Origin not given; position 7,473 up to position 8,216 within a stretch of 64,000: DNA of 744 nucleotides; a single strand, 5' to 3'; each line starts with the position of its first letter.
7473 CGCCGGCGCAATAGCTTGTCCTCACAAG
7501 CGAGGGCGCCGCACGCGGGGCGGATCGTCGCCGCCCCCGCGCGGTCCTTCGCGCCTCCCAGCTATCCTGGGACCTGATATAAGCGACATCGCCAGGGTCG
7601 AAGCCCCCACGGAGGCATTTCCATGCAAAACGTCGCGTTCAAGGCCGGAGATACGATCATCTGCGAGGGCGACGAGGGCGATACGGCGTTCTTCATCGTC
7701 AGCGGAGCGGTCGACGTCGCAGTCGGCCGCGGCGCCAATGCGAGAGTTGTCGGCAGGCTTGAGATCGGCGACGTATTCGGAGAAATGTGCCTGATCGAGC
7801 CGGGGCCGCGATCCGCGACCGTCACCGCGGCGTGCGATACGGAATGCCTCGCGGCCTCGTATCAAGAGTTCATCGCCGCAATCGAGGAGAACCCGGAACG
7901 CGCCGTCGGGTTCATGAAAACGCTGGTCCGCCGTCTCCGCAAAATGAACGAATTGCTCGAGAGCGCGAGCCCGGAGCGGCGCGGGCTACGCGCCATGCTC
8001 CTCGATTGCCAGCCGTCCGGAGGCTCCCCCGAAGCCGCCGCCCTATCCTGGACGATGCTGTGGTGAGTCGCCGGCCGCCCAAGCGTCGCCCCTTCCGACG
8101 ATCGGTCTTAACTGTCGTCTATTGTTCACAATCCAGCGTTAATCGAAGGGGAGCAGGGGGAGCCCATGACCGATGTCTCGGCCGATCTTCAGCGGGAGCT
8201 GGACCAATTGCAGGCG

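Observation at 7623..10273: Orphan cNMP-binding protein next to three tandem PycTM/DUF5706-like membrane proteins, with no cyclase nearby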

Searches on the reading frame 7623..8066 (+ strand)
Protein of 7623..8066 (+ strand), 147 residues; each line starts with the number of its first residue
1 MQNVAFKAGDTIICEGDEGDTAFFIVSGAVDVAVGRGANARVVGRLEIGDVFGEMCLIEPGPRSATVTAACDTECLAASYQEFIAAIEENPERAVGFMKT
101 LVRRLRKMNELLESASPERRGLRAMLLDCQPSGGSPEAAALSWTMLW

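Call 3: search_protein_families(library=pfam, proteins=[window:7623-8066:+], max_evalue=1)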
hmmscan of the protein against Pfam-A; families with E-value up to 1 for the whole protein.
window:7623-8066:+ (147 aa): 1 family
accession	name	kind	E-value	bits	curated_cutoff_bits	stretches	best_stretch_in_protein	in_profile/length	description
PF00027.35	cNMP_binding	-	3.4e-20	72.3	27.5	1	5-90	3-89/89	Cyclic nucleotide-binding domain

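Call 4: search_protein_families(library=padloc, proteins=[window:7623-8066:+], max_evalue=1)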
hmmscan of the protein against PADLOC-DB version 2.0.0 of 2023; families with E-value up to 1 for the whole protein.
window:7623-8066:+ (147 aa): 5 families
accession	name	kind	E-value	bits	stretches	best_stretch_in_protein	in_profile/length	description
PDLC02371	PycTIR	-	7.1e-19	66.2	1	3-116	39-149/288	-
PDLC00731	Effector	-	7.6e-17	59.2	1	4-115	43-151/306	TIR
PDLC00732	Effector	-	7.2e-14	49.4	1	4-116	39-148/301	TIR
PDLC00730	Effector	-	2.2e-10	38.2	1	4-94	59-147/299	TIR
PDLC00734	PycC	-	2.8e-07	28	1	5-124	37-151/374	Pycsar cyclase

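Call 10: find_encoding_contigs(protein=window:7623-8066:+, flank=10000, max_places=10)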
Protein window:7623-8066:+ (147 aa): 1 contig read that carries it; 1 place shown.
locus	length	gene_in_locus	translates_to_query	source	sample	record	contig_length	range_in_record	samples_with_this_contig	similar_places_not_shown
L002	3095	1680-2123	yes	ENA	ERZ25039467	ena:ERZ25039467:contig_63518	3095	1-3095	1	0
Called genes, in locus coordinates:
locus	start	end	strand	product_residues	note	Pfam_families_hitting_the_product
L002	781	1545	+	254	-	PF06742:DUF1214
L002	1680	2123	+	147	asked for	PF00027:cNMP_binding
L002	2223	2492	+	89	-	-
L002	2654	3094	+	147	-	?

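Call 42: find_homologous_proteins(query=window:7623-8066:+, max_evalue=0.00001)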
Query window:7623-8066:+ (147 aa): 963 proteins with E <= 0.00001 among 1185 candidates; the best 120 are listed.
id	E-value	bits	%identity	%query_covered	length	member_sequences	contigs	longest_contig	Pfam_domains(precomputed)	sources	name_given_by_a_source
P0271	6.3e-90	317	99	100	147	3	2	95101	PF00027.36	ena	-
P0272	1.4e-89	316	99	100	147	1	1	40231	PF00027.36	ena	-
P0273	3.5e-89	314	98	100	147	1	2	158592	PF00027.36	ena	-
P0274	2.2e-84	299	93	100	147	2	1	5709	PF00027.36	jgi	jgi:CRP-like cAMP-binding protein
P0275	3.7e-84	298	93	100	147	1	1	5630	PF00027.36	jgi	jgi:CRP/FNR family transcriptional regulator, cyclic AMP receptor protein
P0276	1.4e-83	296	93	100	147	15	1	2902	PF00027.36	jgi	jgi:CRP/FNR family transcriptional regulator, cyclic AMP receptor protein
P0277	2.4e-83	295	93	100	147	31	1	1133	PF00027.36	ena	-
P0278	4.4e-82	291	91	100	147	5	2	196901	PF00027.36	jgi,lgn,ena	jgi:CRP/FNR family transcriptional regulator, cyclic AMP receptor protein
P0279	1.1e-81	290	91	100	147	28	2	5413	PF00027.36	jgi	jgi:CRP/FNR family cyclic AMP-dependent transcriptional regulator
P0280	1.4e-81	290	90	100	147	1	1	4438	PF00027.36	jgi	jgi:CRP/FNR family transcriptional regulator, cyclic AMP receptor protein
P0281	2.1e-81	289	90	100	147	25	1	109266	PF00027.36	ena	-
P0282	2.2e-80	286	88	100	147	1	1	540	PF00027.36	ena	-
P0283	3.7e-80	285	87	100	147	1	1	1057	PF00027.36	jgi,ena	jgi:CRP/FNR family transcriptional regulator, cyclic AMP receptor protein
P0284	7.1e-80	284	88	100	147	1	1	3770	PF00027.36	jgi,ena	-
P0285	3.2e-79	282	88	100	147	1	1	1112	PF00027.36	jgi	jgi:CRP/FNR family transcriptional regulator, cyclic AMP receptor protein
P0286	4.0e-79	282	88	100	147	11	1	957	PF00027.36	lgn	-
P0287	4.9e-79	281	88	100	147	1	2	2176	PF00027.36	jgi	jgi:CRP/FNR family transcriptional regulator, cyclic AMP receptor protein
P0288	1.7e-78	280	87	100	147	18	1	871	PF00027.36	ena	-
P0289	3.0e-78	279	89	100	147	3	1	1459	PF00027.36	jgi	jgi:CRP/FNR family transcriptional regulator, cyclic AMP receptor protein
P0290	4.4e-78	278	88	100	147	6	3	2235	PF00027.36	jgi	jgi:CRP-like cAMP-binding protein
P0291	6.6e-78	278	88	100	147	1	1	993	PF00027.36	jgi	jgi:CRP/FNR family transcriptional regulator, cyclic AMP receptor protein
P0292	1.1e-77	277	88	100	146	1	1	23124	PF00027.36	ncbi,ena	-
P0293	1.2e-77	277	88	100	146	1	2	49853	PF00027.36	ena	-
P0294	1.3e-77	277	87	100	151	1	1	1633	PF00027.36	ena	-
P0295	1.3e-77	277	86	100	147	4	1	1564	PF00027.36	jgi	jgi:CRP/FNR family transcriptional regulator, cyclic AMP receptor protein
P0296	1.5e-77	277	87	100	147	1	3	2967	PF00027.36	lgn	-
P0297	1.6e-77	276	88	100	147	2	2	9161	PF00027.36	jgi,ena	jgi:CRP/FNR family transcriptional regulator, cyclic AMP receptor protein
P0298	2.6e-77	276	86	100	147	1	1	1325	PF00027.36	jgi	jgi:CRP-like cAMP-binding protein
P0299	3.9e-77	275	87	100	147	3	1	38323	PF00027.36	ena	-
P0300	4.1e-77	275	87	100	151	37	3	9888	PF00027.36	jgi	jgi:CRP/FNR family cyclic AMP-dependent transcriptional regulator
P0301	4.4e-77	275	85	100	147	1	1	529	PF00027.36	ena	-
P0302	6.0e-77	275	87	100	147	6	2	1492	PF00027.36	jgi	jgi:CRP-like cAMP-binding protein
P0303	8.2e-77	274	86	100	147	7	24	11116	PF00027.36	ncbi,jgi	jgi:CRP/FNR family cyclic AMP-dependent transcriptional regulator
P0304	1.0e-76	274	86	100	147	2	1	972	PF00027.36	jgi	jgi:CRP/FNR family transcriptional regulator, cyclic AMP receptor protein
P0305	1.2e-76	274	86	100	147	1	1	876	PF00027.36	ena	-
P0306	1.3e-76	274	87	100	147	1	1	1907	PF00027.36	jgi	jgi:CRP/FNR family transcriptional regulator, cyclic AMP receptor protein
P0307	1.5e-76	273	86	100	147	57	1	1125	PF00027.36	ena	-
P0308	2.0e-76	273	86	100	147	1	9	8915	PF00027.36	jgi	jgi:CRP/FNR family transcriptional regulator, cyclic AMP receptor protein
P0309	2.8e-76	272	87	100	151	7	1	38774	PF00027.36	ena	-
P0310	3.0e-76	272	84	100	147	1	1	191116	PF00027.36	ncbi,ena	-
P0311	3.5e-76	272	88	100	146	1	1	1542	PF00027.36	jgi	jgi:CRP/FNR family transcriptional regulator, cyclic AMP receptor protein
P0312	5.5e-76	271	86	100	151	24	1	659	PF00027.36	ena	-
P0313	8.4e-76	271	84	100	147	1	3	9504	PF00027.36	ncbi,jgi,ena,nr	ncbi:MAG TPA: cyclic nucleotide-binding domain-containing protein [Roseiarcus sp.]|nr:cyclic nucleot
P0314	1.1e-75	271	86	100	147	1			PF00027.36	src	-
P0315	2.2e-75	270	86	100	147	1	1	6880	PF00027.36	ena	-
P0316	2.5e-75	269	86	100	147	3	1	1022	PF00027.36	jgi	jgi:CRP/FNR family cyclic AMP-dependent transcriptional regulator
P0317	4.3e-75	269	86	100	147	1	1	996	PF00027.36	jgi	jgi:CRP/FNR family transcriptional regulator, cyclic AMP receptor protein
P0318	5.0e-75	268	84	100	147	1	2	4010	PF00027.36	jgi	jgi:CRP/FNR family transcriptional regulator, cyclic AMP receptor protein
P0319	5.9e-75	268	83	100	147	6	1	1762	PF00027.36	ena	-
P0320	9.3e-75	268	86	100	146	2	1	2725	PF00027.36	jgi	jgi:CRP/FNR family transcriptional regulator, cyclic AMP receptor protein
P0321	9.3e-75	268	85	100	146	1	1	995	PF00027.36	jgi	jgi:CRP/FNR family transcriptional regulator, cyclic AMP receptor protein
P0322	1.2e-74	267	84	100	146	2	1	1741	PF00027.36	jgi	jgi:CRP/FNR family transcriptional regulator, cyclic AMP receptor protein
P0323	1.6e-74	267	82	100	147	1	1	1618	PF00027.36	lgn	-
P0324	1.7e-74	267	85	100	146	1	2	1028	PF00027.36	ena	-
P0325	1.9e-74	266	84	100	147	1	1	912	PF00027.36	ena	-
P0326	2.1e-74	266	82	100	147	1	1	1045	PF00027.36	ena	-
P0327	2.2e-74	266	84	100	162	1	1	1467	PF00027.36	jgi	jgi:CRP/FNR family transcriptional regulator, cyclic AMP receptor protein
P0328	2.3e-74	266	84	100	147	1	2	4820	PF00027.36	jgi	jgi:CRP/FNR family transcriptional regulator, cyclic AMP receptor protein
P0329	3.6e-74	266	82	100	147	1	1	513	PF00027.36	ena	-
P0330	3.7e-74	266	84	100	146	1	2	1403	PF00027.36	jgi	jgi:CRP/FNR family transcriptional regulator, cyclic AMP receptor protein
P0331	3.7e-74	266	84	100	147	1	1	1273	PF00027.36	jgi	jgi:CRP-like cAMP-binding protein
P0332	4.0e-74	265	85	100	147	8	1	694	PF00027.36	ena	-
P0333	4.2e-74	265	84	100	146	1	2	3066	PF00027.36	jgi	jgi:CRP/FNR family cyclic AMP-dependent transcriptional regulator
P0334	4.4e-74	265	84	100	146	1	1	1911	PF00027.36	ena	-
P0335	5.4e-74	265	84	100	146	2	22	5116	PF00027.36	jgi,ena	jgi:CRP/FNR family transcriptional regulator, cyclic AMP receptor protein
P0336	6.2e-74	265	84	100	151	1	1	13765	PF00027.36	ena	-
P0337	7.1e-74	265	84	100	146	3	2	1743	PF00027.36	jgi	jgi:CRP/FNR family cyclic AMP-dependent transcriptional regulator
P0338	1.2e-73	264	84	100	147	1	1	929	PF00027.36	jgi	jgi:CRP/FNR family transcriptional regulator, cyclic AMP receptor protein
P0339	2.5e-73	263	81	100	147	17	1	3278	PF00027.36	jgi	jgi:CRP-like cAMP-binding protein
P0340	3.0e-73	263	84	100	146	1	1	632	PF00027.36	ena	-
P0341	3.4e-73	262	82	100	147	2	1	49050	PF00027.36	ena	-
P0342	3.8e-73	262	84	100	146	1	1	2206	PF00027.36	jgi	jgi:CRP/FNR family transcriptional regulator, cyclic AMP receptor protein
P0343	4.2e-73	262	83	100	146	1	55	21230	PF00027.36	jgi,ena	jgi:CRP/FNR family cyclic AMP-dependent transcriptional regulator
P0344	4.2e-73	262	83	100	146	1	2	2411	PF00027.36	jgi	jgi:CRP/FNR family transcriptional regulator, cyclic AMP receptor protein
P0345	4.3e-73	262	85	100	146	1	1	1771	PF00027.36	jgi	jgi:CRP/FNR family cyclic AMP-dependent transcriptional regulator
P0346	4.7e-73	262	84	100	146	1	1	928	PF00027.36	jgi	jgi:CRP/FNR family cyclic AMP-dependent transcriptional regulator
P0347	5.8e-73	262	83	100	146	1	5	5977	PF00027.36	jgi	jgi:CRP/FNR family cyclic AMP-dependent transcriptional regulator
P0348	5.9e-73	262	83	100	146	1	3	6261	PF00027.36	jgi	jgi:CRP/FNR family transcriptional regulator, cyclic AMP receptor protein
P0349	8.0e-73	261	83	100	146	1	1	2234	PF00027.36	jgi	jgi:CRP/FNR family cyclic AMP-dependent transcriptional regulator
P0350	8.0e-73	261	84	100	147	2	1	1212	PF00027.36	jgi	jgi:CRP/FNR family transcriptional regulator, cyclic AMP receptor protein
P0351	8.9e-73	261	83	100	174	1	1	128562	PF00027.36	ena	-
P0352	1.7e-72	260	82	100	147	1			PF00027.36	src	-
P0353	2.5e-72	260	80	100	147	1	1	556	PF00027.36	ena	-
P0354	2.8e-72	259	83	100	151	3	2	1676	PF00027.36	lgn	-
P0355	4.1e-72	259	83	100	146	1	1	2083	PF00027.36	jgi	jgi:CRP/FNR family cyclic AMP-dependent transcriptional regulator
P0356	4.1e-72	259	84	100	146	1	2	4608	PF00027.36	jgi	jgi:CRP/FNR family transcriptional regulator, cyclic AMP receptor protein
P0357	4.5e-72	259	83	100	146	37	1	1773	PF00027.36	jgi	jgi:CRP/FNR family transcriptional regulator, cyclic AMP receptor protein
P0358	5.6e-72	259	83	100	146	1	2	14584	PF00027.36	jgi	jgi:CRP/FNR family transcriptional regulator, cyclic AMP receptor protein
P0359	6.9e-72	258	80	100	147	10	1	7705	PF00027.36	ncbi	ncbi:MAG TPA: cyclic nucleotide-binding domain-containing protein [Roseiarcus sp.]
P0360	6.9e-72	258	82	100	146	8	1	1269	PF00027.36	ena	-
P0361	9.9e-72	258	82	100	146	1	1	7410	PF00027.36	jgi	jgi:CRP-like cAMP-binding protein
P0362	1.0e-71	258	81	100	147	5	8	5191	PF00027.36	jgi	jgi:CRP/FNR family cyclic AMP-dependent transcriptional regulator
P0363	1.1e-71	258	82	100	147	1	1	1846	PF00027.36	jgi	jgi:CRP/FNR family transcriptional regulator, cyclic AMP receptor protein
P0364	2.9e-71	256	82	100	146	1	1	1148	PF00027.36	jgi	jgi:CRP/FNR family cyclic AMP-dependent transcriptional regulator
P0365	3.0e-71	256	81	100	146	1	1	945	PF00027.36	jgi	jgi:CRP/FNR family transcriptional regulator, cyclic AMP receptor protein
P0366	3.2e-71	256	83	100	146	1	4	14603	PF00027.36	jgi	jgi:CRP/FNR family transcriptional regulator, cyclic AMP receptor protein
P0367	3.5e-71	256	81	100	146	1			PF00027.36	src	-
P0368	3.9e-71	256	80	100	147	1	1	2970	PF00027.36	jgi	jgi:CRP/FNR family transcriptional regulator, cyclic AMP receptor protein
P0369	4.5e-71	256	83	100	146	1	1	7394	PF00027.36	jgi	jgi:CRP/FNR family transcriptional regulator, cyclic AMP receptor protein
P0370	5.1e-71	255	81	100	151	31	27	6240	PF00027.36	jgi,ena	jgi:CRP/FNR family transcriptional regulator, cyclic AMP receptor protein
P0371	8.1e-71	255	82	100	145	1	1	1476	PF00027.36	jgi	jgi:CRP-like cAMP-binding protein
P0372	9.1e-71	255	79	100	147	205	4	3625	PF00027.36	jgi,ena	-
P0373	9.2e-71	255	81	100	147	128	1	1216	PF00027.36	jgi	jgi:CRP/FNR family transcriptional regulator, cyclic AMP receptor protein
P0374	1.1e-70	254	81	100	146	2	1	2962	PF00027.36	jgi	jgi:CRP/FNR family transcriptional regulator, cyclic AMP receptor protein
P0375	1.1e-70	254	81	100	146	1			PF00027.36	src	-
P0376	1.5e-70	254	82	100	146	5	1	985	PF00027.36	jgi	-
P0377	5.9e-70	252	82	100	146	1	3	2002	PF00027.36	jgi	jgi:CRP/FNR family transcriptional regulator, cyclic AMP receptor protein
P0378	1.7e-69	250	78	100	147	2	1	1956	PF00027.36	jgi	jgi:CRP/FNR family transcriptional regulator, cyclic AMP receptor protein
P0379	5.3e-69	249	81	100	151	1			PF00027.36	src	-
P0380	1.9e-68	247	77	100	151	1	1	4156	PF00027.36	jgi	jgi:CRP/FNR family cyclic AMP-dependent transcriptional regulator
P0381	4.0e-67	243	76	100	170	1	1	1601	PF00027.36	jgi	jgi:CRP-like cAMP-binding protein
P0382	6.4e-67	242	76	100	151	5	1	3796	PF00027.36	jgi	jgi:CRP/FNR family transcriptional regulator, cyclic AMP receptor protein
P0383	8.4e-67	242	77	100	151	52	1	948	PF00027.36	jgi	jgi:CRP/FNR family cyclic AMP-dependent transcriptional regulator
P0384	1.1e-66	241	76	100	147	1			PF00027.36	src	-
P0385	1.3e-66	241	78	100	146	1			PF00027.36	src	-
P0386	1.3e-66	241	77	100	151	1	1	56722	PF00027.36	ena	-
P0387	1.4e-66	241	77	100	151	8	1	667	PF00027.36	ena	-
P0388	1.6e-66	241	75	100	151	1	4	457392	PF00027.36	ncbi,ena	-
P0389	1.8e-66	241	77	100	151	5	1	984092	PF00027.36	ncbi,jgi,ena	jgi:CRP/FNR family cyclic AMP-dependent transcriptional regulator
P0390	2.0e-66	241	76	100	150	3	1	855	PF00027.36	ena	-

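Call 55: search_protein_families(library=ncbifam, proteins=[window:7623-8066:+], max_evalue=1)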
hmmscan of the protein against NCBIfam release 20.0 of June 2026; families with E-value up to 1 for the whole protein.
window:7623-8066:+ (147 aa): 8 families
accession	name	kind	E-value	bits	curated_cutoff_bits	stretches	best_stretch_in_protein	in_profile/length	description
NF008732.0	PRK11753.1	equivalog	6.3e-13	48.7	266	1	7-110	29-134/214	cAMP-activated global transcriptional regulator CRP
TIGR03896.1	cyc_nuc_ocin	subfamily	6.3e-09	35.6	161.05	1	5-105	165-266/317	bacteriocin-type transport-associated protein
NF058543.1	ActPatMycb56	equivalog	2.9e-07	29.7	460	1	3-93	21-110/317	acetyltransferase Pat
NF041163.2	encap_f2b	equivalog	6e-06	25.6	400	1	3-99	97-195/450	family 2B encapsulin nanocompartment shell protein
NF007707.0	PRK10402.1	subfamily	0.00084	19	180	1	4-83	34-114/226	transcriptional regulator YeiL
TIGR03697.1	NtcA_cyano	equivalog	0.002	17.9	244.95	1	9-115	1-110/193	global nitrogen regulator NtcA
NF053664.1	TransRegPtrACyano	equivalog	0.071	12.4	300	1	42-113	51-115/196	Crp/Fnr family transcriptional regulator PtrA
NF052302.1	Rv1419_fam_lectin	exception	0.1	12.3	200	1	22-73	9-62/153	Rv1419 family lectin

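Call 64: search_solved_structures(query=window:7623-8066:+, max_evalue=0.00001, show_alignments=2)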
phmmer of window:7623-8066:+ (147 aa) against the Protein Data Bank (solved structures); distinct sequences matched with E-value up to 0.00001: 135 (the best 60 are shown).
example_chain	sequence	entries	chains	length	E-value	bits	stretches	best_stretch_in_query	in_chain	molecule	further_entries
5ezr_A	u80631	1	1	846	3.9e-23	85.5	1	5-78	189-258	cGMP-dependent protein kinase, putative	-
4rz7_A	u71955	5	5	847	3.9e-23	85.5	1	5-78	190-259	cGMP-dependent protein kinase, putative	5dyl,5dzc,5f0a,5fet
9p74_A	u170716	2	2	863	4.3e-23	85.4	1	5-78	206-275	cGMP-dependent protein kinase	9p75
5dyk_A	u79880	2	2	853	3.8e-22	82.3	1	6-78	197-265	CGMP-dependent protein kinase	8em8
4mx3_A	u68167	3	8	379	6.7e-19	71.8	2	2-79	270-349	cAMP-dependent protein kinase type I-alpha regulatory subunit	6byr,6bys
6no7_B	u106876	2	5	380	6.8e-19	71.8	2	2-79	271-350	cAMP-dependent protein kinase type I-alpha regulatory subunit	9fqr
5jr7_B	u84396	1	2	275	8.3e-19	71.5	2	2-79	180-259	cAMP-dependent protein kinase type I-alpha regulatory subunit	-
1ne4_A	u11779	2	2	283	8.9e-19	71.4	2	2-79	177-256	cAMP-dependent protein kinase type I-alpha regulatory chain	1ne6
1rgs_A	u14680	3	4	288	9.2e-19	71.4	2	2-79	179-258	CAMP DEPENDENT PROTEIN KINASE | cAMP-dependent protein kinase type I-alpha regulatory chain | cAMP-dependent protein kinase type I-alpha regulatory subunit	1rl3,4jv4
9edc_B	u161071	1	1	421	9.7e-19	71.3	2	2-79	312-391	cAMP-dependent protein kinase type I-alpha regulatory subunit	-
9ya0_MA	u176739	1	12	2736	1.2e-18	71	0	6-76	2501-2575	PCR12, TGME49_219070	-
4x6r_B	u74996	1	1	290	2.5e-18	70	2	2-79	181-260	cAMP-dependent protein kinase type I-alpha regulatory subunit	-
2qcs_B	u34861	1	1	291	2.5e-18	70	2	2-79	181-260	cAMP-dependent protein kinase type I-alpha regulatory subunit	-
9edd_B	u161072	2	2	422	2.6e-18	69.9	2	2-79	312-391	cAMP-dependent protein kinase type I-alpha regulatory subunit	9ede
7lz4_A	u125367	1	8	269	5.5e-18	68.9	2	2-79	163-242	cAMP-dependent protein kinase type I-alpha regulatory subunit, N-terminally processed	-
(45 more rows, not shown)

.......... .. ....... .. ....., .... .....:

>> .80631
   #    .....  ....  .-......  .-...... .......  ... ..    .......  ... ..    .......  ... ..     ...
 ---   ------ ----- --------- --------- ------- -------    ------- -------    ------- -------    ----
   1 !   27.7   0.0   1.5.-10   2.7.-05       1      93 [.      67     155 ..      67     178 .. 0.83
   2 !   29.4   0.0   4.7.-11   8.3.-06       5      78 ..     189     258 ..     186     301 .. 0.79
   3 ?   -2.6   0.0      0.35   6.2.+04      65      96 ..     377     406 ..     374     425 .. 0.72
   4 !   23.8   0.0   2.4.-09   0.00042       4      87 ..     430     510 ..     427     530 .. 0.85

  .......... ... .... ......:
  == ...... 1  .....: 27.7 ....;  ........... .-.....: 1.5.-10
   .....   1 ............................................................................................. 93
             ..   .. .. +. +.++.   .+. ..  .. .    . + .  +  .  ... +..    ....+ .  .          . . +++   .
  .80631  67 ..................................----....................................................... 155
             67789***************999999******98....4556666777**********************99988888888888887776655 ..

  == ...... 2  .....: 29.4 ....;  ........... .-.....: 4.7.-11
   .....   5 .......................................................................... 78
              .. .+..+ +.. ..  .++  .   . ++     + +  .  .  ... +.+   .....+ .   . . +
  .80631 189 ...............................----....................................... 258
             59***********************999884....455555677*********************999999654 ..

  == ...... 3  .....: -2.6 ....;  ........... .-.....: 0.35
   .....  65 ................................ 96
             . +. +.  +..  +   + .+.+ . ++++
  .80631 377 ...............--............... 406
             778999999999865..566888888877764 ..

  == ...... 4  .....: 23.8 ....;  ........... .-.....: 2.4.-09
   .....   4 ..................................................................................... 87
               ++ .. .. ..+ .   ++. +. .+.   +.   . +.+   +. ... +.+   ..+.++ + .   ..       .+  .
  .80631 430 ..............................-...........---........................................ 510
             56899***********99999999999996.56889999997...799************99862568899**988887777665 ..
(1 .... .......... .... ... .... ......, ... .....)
